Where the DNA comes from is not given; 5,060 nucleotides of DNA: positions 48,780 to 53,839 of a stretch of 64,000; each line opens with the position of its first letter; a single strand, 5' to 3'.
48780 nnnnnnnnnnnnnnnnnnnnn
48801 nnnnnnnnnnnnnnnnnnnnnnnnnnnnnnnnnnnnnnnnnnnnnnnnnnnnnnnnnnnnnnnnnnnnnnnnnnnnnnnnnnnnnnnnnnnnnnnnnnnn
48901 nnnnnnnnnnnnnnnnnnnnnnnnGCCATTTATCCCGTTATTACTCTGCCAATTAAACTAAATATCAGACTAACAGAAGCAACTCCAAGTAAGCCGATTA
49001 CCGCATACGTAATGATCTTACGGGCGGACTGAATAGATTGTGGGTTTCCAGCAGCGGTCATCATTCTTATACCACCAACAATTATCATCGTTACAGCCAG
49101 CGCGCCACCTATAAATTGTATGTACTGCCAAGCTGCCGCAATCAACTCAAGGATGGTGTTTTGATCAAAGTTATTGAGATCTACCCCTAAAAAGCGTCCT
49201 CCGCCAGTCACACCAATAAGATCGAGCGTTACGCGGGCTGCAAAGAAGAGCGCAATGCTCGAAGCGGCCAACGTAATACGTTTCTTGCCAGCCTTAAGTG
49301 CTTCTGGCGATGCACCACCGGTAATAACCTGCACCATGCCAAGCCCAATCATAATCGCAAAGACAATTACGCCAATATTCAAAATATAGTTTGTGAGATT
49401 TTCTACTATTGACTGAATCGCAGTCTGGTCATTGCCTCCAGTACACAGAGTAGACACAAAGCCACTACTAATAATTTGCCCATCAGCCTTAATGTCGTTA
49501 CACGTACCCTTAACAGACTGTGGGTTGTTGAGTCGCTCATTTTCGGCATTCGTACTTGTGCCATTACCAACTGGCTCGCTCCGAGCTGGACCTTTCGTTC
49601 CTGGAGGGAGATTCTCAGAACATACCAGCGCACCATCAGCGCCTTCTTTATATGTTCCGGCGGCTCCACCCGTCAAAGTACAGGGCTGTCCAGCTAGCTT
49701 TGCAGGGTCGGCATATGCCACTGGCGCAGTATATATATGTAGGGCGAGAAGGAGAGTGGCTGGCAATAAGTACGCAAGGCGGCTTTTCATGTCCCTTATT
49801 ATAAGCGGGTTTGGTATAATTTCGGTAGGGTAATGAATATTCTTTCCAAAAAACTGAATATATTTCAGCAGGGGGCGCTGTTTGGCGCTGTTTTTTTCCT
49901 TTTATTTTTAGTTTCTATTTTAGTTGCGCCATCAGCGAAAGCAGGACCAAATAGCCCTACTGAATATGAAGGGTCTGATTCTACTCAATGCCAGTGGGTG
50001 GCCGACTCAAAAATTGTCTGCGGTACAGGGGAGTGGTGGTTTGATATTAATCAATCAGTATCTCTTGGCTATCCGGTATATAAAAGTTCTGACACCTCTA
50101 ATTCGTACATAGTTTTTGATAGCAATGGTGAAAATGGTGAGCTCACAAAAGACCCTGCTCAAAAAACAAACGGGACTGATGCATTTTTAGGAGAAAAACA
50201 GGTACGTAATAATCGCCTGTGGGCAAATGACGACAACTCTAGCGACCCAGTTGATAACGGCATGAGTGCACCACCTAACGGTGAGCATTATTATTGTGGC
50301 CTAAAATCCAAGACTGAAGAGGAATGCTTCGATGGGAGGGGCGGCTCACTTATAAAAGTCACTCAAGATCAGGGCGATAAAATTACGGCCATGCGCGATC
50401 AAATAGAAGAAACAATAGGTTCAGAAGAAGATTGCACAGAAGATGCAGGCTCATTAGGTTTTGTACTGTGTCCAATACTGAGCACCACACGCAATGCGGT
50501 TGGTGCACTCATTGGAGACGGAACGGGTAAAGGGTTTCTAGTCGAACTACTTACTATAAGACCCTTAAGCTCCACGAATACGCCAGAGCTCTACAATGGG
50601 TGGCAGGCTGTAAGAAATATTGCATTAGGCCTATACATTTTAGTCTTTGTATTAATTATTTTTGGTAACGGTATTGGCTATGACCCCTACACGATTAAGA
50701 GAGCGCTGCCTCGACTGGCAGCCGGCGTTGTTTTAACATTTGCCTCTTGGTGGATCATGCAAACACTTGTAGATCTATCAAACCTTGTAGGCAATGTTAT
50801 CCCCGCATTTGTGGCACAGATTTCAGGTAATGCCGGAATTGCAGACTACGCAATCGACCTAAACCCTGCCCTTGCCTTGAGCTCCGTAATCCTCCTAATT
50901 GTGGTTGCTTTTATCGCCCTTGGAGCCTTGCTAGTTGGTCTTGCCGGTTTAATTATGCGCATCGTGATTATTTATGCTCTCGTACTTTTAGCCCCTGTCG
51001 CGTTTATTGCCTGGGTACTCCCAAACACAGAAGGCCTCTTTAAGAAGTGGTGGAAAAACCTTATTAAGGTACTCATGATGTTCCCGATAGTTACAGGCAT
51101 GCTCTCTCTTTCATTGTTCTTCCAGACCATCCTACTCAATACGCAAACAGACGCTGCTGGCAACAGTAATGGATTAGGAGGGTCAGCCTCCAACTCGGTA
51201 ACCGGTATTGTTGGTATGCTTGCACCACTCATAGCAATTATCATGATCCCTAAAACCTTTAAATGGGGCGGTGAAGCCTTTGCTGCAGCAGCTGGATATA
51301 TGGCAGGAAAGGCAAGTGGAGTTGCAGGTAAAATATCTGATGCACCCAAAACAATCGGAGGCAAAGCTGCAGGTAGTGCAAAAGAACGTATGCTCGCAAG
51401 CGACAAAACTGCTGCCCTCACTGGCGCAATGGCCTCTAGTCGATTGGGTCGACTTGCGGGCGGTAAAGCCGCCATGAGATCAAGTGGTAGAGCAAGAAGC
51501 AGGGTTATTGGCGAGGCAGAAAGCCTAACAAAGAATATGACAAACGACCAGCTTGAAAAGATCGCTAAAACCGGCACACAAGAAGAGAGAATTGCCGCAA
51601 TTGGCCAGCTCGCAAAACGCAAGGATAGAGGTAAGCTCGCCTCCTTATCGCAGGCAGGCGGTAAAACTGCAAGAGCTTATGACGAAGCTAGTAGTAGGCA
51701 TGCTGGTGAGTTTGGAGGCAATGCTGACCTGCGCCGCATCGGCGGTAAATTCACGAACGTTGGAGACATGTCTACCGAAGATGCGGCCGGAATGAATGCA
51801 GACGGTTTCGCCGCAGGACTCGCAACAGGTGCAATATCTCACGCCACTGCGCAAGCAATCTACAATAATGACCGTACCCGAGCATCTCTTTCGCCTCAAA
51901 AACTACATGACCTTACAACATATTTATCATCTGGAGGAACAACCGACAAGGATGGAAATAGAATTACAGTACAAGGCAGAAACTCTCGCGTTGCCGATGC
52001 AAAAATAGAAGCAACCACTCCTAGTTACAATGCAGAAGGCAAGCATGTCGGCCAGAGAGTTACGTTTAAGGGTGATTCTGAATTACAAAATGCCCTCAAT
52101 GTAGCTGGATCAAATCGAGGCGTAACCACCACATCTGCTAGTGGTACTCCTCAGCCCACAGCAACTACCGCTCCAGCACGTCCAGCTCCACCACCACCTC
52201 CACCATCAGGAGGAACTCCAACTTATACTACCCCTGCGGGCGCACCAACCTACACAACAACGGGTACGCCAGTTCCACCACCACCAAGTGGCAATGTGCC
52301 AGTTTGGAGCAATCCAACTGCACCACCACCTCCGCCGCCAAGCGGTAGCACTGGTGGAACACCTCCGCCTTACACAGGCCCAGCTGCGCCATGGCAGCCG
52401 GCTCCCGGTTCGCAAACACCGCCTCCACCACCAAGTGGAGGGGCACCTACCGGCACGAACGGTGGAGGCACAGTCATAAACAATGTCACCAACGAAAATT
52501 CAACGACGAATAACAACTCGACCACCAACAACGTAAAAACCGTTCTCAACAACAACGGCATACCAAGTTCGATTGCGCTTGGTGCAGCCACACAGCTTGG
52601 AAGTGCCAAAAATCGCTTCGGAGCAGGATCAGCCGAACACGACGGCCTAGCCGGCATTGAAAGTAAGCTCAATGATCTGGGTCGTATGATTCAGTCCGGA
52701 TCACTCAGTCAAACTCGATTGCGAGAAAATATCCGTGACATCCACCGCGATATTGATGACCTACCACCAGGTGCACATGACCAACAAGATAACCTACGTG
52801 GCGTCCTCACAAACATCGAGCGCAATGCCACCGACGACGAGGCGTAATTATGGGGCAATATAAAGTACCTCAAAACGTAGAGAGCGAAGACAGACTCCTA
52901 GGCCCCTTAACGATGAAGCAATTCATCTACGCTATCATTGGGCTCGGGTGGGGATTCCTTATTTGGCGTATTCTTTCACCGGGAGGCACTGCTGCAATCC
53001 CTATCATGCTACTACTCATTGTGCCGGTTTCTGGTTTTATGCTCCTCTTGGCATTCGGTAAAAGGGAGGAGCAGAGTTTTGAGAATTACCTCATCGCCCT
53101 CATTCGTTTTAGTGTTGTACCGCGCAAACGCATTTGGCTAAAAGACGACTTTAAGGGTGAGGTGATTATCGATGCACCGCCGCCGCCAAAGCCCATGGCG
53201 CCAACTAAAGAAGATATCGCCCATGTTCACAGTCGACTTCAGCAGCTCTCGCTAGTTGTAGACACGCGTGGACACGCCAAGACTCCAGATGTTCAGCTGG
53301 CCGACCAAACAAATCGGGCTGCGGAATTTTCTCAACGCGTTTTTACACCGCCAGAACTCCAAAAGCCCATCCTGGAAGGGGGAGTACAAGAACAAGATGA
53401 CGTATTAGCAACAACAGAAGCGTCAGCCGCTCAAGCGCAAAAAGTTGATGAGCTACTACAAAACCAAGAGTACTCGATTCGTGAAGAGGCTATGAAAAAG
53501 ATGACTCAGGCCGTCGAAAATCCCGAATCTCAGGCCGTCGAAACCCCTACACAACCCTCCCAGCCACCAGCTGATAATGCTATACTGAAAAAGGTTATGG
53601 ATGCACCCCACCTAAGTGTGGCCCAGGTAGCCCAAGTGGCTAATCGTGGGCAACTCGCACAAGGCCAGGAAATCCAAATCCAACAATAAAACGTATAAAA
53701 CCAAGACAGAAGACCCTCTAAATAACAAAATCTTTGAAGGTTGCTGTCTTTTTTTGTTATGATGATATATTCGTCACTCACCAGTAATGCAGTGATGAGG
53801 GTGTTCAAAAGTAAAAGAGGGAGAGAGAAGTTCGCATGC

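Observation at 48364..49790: Internally duplicated (two-unit) VirB2-like pilins and a Cys-ectodomain-pilin fusion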

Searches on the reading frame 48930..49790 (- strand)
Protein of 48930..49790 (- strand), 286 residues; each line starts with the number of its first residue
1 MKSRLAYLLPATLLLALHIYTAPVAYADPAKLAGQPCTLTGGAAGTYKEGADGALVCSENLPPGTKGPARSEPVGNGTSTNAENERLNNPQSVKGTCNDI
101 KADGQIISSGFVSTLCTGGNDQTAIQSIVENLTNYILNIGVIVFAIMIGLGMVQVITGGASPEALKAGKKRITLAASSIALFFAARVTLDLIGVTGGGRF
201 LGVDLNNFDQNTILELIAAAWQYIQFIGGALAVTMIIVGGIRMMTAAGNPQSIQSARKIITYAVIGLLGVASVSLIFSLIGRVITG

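Call 3: search_protein_families(library=pfam, proteins=[window:48930-49790:-], max_evalue=0.1)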
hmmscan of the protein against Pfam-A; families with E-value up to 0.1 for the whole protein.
window:48930-49790:- (286 aa): 1 family
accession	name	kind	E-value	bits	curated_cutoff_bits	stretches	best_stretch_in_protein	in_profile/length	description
PF18895.5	T4SS_pilin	-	1.6e-18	66.9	26.6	2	210-280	2-71/71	Type IV secretion system pilin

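Call 8: find_homologous_proteins(query=window:48930-49790:-)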
Query window:48930-49790:- (286 aa): 25 proteins with E <= 0.001 among 8000 candidates.
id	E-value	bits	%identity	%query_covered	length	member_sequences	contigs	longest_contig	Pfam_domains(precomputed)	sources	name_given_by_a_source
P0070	7.5e-173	591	97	100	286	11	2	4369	PF18895.6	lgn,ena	-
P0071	1.2e-153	528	87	100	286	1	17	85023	PF18895.6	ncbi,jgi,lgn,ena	-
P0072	3.3e-151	520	88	100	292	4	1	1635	PF18895.6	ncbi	-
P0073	1.4e-147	508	84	100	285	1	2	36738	PF18895.6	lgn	-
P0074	1.0e-144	499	87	99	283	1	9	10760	PF18895.6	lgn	-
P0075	3.9e-137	474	86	92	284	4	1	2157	PF18895.6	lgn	-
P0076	2.5e-131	455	79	100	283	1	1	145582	PF18895.6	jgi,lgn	jgi:hypothetical protein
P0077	3.8e-130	451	79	100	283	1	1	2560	PF18895.6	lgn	-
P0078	1.1e-99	351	87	71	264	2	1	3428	PF18895.6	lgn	-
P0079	1.1e-95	338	66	100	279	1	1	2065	PF18895.6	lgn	-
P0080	2.6e-93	330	64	99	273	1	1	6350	PF18895.6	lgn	-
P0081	6.1e-80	287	70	68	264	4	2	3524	PF18895.6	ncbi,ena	-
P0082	3.7e-76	274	65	78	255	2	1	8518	PF18895.6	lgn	-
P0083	7.8e-65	237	46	100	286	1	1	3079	PF18895.6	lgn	-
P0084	2.6e-63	232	54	71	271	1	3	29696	PF18895.6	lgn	-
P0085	1.5e-58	216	56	72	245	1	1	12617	PF18895.6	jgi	jgi:hypothetical protein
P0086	2.1e-58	216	56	71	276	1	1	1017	PF18895.6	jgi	jgi:hypothetical protein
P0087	8.4e-56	207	56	67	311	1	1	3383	PF18895.6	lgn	-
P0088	1.1e-54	204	55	63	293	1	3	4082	PF18895.6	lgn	-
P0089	1.3e-54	204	55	65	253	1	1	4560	PF18895.6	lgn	-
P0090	1.7e-53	200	46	92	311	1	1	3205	PF18895.6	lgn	-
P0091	4.0e-52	195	52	67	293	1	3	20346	PF18895.6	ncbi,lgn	-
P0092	6.1e-52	195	50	73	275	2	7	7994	PF18895.6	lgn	-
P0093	6.6e-46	175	50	71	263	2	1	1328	PF18895.6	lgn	-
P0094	6.9e-42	162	50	64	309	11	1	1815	PF18895.6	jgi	jgi:hypothetical protein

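Call 47: predict_structure(alignment_id=A2)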
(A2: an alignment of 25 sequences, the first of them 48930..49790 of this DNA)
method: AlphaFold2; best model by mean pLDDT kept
length: 286 residues; sequences in the alignment: 25
mean_pLDDT: 65.9   pTM: 0.41
mean pLDDT of the five models: 65.9, 62.1, 60.5, 57.6, 55.8
residues with pLDDT >= 90: 0; 70-90: 122; 50-70: 130; < 50: 34
segments of 3 or more residues with pLDDT < 50: 22-27, 76-94
pLDDT, mean of each block of 10 residues (from residue 1): 62 72 48 66 71 72 62 52 41 48 52 55 59 68 75 69 71 72 68 55 59 68 75 79 76 83 85 78 66
secondary structure, 60 per line:
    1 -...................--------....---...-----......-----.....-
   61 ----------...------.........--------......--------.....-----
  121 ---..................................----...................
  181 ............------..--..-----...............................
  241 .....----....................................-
elements in order: H2-20 H29-32 E36-38 E44-49 E55-59 E71-73 H80-88 H97-102 H111-115 H124-157 H162-192 H210-245 H250-285

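Call 60: search_protein_families(library=ncbifam, proteins=[window:48930-49790:-], max_evalue=0.01)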
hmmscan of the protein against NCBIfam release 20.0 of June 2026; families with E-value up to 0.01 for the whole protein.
window:48930-49790:- (286 aa): 1 family
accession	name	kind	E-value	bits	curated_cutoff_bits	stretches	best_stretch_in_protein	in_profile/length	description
NF045849.1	ICE_MMCAP2_0565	equivalog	4.5e-06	26.3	40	1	206-280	3-76/80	Mbov_0395 family pilin-like conjugal transfer protein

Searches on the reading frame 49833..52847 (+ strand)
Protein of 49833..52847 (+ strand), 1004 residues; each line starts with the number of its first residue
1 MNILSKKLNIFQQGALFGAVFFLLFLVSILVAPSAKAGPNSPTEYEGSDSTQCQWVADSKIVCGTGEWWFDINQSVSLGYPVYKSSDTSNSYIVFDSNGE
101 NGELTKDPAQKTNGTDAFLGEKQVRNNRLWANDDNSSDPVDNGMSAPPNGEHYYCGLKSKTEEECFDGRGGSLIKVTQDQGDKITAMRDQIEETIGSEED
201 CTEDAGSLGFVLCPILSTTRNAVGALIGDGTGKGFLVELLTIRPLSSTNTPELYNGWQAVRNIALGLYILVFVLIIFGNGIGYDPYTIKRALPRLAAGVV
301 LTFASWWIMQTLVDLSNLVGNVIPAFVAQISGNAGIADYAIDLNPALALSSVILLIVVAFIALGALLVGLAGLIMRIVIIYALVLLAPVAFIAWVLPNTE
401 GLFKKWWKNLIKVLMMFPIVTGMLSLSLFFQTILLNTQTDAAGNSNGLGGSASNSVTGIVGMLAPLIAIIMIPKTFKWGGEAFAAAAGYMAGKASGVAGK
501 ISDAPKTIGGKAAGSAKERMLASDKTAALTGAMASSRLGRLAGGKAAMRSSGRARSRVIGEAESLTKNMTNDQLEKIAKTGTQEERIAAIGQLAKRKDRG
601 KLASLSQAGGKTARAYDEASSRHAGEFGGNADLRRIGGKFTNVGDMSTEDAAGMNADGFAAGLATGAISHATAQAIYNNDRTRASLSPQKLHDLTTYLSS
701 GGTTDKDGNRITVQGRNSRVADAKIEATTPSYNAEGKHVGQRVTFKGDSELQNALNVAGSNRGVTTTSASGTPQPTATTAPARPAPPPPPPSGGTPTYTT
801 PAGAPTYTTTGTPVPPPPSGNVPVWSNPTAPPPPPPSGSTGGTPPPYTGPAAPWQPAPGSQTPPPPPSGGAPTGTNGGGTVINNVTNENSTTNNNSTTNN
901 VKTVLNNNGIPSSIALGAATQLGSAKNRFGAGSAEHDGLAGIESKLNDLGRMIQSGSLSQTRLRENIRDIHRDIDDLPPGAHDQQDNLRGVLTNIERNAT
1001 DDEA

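Call 3: search_protein_families(library=pfam, proteins=[window:49833-52847:+], max_evalue=0.1)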
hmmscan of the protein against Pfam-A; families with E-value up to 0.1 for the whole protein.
window:49833-52847:+ (1004 aa): 1 family
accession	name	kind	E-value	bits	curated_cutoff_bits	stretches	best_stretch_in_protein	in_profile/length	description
PF04610.19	TrbL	-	0.053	13.7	25.9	0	272-460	33-207/215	TrbL/VirB6 plasmid conjugal transfer protein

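Call 60: search_protein_families(library=ncbifam, proteins=[window:49833-52847:+], max_evalue=0.01)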
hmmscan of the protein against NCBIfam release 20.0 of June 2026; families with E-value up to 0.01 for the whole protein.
window:49833-52847:+ (1004 aa): 0 families

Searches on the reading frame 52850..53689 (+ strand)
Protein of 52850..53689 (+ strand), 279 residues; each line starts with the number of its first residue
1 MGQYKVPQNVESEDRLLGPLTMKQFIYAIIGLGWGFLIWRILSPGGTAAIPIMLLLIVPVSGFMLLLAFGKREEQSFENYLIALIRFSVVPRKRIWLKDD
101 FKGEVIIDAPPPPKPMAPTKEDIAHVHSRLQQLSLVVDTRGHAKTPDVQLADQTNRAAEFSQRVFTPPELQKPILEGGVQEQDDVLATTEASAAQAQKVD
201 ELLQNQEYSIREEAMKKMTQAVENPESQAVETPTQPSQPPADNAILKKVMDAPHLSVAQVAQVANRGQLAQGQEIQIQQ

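Call 3: search_protein_families(library=pfam, proteins=[window:52850-53689:+], max_evalue=0.1)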
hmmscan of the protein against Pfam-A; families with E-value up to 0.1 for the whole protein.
window:52850-53689:+ (279 aa): 1 family
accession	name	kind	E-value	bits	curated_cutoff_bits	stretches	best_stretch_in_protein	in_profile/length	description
PF12666.12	PrgI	-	2e-14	54.3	27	1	5-95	1-90/91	PrgI family protein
